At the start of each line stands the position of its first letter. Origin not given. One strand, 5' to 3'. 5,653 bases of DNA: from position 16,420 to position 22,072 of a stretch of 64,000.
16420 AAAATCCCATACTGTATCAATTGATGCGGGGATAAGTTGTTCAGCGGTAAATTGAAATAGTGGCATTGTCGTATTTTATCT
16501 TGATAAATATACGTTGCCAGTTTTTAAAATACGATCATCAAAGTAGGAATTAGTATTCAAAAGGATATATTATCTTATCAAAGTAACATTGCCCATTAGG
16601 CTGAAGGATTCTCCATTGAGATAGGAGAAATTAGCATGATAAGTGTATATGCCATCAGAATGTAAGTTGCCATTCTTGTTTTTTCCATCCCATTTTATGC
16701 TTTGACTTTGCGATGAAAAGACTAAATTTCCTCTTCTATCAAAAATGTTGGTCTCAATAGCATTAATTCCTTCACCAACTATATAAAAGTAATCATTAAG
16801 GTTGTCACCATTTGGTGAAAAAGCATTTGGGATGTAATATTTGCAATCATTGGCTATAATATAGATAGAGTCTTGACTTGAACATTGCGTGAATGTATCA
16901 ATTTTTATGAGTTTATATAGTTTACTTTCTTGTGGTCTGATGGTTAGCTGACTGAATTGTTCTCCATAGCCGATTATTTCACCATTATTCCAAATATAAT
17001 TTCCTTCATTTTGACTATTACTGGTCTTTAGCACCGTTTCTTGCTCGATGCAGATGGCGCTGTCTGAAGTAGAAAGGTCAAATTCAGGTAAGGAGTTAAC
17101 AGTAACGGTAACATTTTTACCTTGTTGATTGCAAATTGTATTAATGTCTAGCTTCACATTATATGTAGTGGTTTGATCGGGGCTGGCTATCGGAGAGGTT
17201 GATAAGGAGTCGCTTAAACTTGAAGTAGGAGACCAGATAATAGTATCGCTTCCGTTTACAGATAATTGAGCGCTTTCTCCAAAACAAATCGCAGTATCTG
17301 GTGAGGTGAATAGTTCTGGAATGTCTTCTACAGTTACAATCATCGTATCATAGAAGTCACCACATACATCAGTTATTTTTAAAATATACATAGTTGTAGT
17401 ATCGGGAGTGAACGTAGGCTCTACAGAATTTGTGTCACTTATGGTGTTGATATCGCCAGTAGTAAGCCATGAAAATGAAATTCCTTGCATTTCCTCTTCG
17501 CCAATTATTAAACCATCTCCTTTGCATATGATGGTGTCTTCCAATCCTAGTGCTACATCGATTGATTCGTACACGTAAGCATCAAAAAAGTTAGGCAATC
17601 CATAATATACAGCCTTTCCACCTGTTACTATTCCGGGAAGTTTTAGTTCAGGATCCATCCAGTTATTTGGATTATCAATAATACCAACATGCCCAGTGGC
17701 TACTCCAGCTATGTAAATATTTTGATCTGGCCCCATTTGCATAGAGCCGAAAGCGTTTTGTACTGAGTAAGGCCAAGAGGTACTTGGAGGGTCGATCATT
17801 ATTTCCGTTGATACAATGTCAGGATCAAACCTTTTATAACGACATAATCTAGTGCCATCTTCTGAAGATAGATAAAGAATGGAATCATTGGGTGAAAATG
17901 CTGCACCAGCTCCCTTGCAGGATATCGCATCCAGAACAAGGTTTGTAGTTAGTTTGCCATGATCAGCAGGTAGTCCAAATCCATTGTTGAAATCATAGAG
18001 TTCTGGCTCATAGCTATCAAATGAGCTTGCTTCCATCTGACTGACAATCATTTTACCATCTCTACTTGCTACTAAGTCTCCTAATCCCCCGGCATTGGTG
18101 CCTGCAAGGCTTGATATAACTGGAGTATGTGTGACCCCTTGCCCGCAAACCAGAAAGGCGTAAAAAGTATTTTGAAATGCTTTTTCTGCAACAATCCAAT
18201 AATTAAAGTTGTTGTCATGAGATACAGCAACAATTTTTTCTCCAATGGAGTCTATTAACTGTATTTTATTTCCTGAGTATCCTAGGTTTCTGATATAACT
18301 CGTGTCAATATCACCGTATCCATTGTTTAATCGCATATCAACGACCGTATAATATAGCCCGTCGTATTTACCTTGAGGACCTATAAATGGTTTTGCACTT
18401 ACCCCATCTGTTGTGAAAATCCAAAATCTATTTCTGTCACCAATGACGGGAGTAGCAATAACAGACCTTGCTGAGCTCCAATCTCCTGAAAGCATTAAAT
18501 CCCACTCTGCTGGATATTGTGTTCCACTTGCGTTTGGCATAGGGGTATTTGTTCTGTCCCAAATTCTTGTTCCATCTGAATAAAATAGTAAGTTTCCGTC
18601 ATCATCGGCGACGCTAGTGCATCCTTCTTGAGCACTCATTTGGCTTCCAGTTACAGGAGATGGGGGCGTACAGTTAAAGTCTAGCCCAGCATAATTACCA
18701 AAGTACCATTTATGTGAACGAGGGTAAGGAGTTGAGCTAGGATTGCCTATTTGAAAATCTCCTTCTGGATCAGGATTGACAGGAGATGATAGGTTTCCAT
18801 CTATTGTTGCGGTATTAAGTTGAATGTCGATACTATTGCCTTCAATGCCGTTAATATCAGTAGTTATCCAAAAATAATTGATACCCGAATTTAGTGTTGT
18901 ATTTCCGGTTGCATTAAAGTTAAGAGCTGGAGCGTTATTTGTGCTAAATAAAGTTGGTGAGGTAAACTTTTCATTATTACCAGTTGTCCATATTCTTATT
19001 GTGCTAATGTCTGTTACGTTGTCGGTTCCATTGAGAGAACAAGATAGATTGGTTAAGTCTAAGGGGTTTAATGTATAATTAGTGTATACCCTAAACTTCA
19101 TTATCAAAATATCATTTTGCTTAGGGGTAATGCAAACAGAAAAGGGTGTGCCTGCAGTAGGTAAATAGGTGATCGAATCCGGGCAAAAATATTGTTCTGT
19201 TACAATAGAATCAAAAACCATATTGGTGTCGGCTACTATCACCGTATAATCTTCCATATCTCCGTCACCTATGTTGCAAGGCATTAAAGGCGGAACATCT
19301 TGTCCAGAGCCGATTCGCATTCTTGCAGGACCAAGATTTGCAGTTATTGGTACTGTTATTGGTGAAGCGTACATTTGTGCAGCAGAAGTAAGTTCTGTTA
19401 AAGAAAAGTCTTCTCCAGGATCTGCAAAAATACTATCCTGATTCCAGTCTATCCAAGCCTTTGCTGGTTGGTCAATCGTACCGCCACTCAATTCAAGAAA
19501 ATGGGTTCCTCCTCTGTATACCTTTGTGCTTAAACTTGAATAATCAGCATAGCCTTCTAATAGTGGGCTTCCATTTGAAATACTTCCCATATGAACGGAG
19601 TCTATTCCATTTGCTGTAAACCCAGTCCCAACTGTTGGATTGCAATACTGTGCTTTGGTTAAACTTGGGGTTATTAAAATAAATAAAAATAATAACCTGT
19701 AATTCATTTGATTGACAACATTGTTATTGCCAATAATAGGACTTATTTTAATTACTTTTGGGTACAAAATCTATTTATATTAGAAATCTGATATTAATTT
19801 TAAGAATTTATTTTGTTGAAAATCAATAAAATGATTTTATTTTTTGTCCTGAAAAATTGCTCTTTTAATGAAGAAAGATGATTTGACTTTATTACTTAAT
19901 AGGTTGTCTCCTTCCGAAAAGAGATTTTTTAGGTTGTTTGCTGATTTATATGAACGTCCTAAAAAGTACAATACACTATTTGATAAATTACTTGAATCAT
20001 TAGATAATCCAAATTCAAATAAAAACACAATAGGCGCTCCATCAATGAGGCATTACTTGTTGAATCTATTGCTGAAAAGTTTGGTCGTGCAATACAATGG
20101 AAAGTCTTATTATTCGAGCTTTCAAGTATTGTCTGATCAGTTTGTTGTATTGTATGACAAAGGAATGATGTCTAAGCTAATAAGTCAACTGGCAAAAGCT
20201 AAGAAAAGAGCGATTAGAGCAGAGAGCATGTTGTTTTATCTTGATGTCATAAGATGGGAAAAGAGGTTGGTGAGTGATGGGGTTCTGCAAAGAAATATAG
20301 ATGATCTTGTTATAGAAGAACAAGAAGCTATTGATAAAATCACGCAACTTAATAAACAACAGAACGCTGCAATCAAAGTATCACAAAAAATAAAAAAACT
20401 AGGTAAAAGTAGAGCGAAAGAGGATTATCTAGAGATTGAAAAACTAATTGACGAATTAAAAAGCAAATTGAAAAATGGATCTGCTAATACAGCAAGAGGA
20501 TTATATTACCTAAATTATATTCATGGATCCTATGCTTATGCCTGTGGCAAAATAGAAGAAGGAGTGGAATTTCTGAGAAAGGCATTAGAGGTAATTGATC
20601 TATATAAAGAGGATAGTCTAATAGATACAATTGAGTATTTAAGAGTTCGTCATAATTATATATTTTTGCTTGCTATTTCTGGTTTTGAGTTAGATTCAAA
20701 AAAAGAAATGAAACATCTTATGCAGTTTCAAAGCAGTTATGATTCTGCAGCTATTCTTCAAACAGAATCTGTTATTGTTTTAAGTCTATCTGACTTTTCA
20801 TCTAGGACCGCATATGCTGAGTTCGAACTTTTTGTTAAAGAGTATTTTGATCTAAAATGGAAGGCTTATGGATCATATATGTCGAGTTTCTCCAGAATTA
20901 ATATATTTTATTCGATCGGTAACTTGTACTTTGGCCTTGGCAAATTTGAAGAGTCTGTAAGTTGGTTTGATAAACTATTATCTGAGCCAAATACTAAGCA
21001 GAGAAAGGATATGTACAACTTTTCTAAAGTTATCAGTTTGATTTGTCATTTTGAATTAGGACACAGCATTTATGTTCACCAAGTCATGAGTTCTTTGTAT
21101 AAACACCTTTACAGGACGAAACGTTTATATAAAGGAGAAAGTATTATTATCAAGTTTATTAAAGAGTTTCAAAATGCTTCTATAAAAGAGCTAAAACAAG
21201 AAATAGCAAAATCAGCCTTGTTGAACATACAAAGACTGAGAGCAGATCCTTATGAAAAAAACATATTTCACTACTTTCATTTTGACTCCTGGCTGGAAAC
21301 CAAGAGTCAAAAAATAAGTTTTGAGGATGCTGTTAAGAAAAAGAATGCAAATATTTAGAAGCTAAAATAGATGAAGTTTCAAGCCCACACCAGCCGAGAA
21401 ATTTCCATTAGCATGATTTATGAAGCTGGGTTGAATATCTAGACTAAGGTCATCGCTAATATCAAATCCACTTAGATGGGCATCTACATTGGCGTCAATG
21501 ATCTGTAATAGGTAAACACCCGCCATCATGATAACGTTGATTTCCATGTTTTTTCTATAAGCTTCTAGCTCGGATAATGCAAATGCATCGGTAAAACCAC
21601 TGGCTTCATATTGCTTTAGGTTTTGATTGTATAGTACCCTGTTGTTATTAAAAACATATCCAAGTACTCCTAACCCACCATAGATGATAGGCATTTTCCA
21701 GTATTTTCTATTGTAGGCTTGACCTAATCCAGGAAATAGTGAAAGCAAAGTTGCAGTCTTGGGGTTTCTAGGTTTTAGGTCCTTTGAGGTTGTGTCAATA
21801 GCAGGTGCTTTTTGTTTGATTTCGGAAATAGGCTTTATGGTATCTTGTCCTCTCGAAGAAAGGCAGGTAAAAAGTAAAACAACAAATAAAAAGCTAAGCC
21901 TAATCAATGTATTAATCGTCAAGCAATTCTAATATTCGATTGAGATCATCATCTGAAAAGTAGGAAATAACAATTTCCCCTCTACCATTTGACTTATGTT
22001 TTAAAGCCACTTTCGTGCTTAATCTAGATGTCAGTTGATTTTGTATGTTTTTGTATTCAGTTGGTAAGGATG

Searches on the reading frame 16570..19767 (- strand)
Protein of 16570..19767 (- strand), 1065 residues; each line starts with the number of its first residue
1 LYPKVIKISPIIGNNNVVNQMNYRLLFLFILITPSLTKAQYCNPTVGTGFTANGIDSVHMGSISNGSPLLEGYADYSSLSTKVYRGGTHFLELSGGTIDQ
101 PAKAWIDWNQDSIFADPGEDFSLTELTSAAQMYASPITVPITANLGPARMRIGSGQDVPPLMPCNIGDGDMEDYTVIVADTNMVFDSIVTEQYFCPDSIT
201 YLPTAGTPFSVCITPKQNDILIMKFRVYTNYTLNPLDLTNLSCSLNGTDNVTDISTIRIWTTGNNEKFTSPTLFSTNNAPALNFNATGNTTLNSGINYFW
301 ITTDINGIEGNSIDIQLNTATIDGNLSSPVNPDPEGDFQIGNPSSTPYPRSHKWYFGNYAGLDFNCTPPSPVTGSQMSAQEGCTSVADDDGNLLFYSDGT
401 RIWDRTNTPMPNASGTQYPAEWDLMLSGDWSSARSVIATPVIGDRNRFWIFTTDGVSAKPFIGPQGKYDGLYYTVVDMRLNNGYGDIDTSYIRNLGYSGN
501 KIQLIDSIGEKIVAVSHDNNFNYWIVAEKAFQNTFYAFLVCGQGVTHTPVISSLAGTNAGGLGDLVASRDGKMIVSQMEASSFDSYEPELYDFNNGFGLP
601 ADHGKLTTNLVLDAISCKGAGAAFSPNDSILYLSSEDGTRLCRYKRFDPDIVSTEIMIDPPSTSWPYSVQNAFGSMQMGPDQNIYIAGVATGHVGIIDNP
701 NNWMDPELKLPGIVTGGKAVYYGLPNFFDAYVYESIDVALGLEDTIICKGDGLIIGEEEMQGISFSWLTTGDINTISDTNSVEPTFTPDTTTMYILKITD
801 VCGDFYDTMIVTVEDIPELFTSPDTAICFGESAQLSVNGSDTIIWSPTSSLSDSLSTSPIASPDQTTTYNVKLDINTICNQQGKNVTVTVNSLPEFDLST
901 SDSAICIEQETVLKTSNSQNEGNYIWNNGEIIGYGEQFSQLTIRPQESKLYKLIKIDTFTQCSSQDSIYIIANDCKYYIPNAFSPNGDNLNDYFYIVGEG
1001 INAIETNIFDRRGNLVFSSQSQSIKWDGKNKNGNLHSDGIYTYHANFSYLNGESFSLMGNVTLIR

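Call 36: search_protein_families(library=pfam, proteins=[window:16570-19767:-], max_evalue=0.001)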
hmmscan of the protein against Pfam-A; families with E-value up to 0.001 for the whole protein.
window:16570-19767:- (1065 aa): 5 families
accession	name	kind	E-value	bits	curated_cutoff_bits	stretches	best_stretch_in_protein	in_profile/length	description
PF13585.12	CHU_C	-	7.6e-15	55.2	27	1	979-1047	3-72/86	CHU_C Type IX secretion signal domain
PF20009.4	GEVED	-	1e-14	55.5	24.4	1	103-176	3-77/78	GEVED domain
PF14873.11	BNR_assoc_N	-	3.7e-09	36.9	25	1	216-306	18-131/153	N-terminal domain of BNR-repeat neuraminidase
PF19081.6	Ig_7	-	3.7e-07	30.8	27.3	0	823-891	8-83/84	Ig-like domain CHU_C associated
PF13860.13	FlgD_ig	-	0.0005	20.4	27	0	1005-1045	26-73/79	FlgD Ig-like domain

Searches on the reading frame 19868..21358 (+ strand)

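Call 36: search_protein_families(library=pfam, proteins=[window:19868-21358:+], max_evalue=0.001)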
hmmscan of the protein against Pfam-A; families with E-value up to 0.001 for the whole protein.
window:19868-21358:+ (496 aa): 3 families
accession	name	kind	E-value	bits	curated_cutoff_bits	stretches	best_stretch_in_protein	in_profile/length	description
PF13181.12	TPR_8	-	1e-06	28.8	25.7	0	346-372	3-29/34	Tetratricopeptide repeat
PF00515.34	TPR_1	-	7.3e-05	22.9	27.8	0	346-369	3-26/34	Tetratricopeptide repeat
PF07719.23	TPR_2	-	0.00013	22.3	27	0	347-372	4-29/34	Tetratricopeptide repeat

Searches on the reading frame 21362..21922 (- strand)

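Call 36: search_protein_families(library=pfam, proteins=[window:21362-21922:-], max_evalue=0.001)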
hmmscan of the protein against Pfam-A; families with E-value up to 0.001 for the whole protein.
window:21362-21922:- (186 aa): 1 family
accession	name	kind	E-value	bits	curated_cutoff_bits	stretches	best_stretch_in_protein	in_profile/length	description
PF18935.5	DUF5683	-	4.1e-40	137.7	26.7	1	51-184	2-150/151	Family of unknown function (DUF5683)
